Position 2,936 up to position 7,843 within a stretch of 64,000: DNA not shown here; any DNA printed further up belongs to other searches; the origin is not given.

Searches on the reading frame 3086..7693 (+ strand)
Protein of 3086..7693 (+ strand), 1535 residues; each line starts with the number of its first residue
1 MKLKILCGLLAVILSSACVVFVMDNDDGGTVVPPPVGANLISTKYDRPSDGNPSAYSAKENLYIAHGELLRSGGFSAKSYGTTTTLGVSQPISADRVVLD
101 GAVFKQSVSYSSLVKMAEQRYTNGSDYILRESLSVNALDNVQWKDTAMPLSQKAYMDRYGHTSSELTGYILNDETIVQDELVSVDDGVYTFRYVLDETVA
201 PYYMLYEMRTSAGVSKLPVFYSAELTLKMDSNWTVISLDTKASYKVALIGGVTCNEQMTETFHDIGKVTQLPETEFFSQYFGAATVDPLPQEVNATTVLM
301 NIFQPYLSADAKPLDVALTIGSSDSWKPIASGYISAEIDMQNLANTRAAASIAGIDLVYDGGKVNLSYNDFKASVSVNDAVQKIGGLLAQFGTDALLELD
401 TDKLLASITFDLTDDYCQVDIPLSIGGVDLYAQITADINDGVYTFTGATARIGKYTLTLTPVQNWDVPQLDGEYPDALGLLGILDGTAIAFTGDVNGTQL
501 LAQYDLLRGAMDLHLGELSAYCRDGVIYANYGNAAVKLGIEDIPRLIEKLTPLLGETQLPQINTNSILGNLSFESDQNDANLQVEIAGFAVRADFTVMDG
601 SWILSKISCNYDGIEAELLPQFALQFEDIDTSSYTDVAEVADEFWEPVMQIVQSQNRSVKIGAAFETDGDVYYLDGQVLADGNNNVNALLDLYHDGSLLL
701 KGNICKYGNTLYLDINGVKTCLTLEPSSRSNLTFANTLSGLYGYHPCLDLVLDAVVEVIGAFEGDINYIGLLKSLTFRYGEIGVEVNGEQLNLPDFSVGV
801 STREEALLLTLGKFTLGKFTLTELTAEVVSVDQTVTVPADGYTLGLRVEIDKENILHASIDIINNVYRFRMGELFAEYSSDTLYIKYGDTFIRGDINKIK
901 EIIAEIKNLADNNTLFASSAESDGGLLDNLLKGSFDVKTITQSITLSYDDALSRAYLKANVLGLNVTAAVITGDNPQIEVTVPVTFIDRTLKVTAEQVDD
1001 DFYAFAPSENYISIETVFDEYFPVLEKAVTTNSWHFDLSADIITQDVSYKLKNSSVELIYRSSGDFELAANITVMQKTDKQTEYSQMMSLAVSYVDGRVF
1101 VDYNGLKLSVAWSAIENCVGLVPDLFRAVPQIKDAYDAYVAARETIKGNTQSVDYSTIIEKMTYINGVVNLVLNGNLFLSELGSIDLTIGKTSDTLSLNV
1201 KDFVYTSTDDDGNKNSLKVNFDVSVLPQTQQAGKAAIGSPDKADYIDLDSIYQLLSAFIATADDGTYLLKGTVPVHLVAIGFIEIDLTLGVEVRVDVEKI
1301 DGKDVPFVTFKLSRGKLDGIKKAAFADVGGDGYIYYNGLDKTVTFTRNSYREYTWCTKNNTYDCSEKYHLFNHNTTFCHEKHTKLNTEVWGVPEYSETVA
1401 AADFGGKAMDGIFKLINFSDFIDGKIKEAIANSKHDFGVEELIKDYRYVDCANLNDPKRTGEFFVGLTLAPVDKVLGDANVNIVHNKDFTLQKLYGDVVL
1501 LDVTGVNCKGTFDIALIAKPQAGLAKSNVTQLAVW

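Call 11: search_protein_families(library=pfam, proteins=[window:3086-7693:+], max_evalue=0.01)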
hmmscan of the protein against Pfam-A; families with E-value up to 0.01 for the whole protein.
window:3086-7693:+ (1535 aa): 0 families

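Call 13: find_encoding_contigs(protein=window:3086-7693:+, flank=10000, max_places=10)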
Protein window:3086-7693:+ (1535 aa): no gene with exactly this product is on record in the collection.
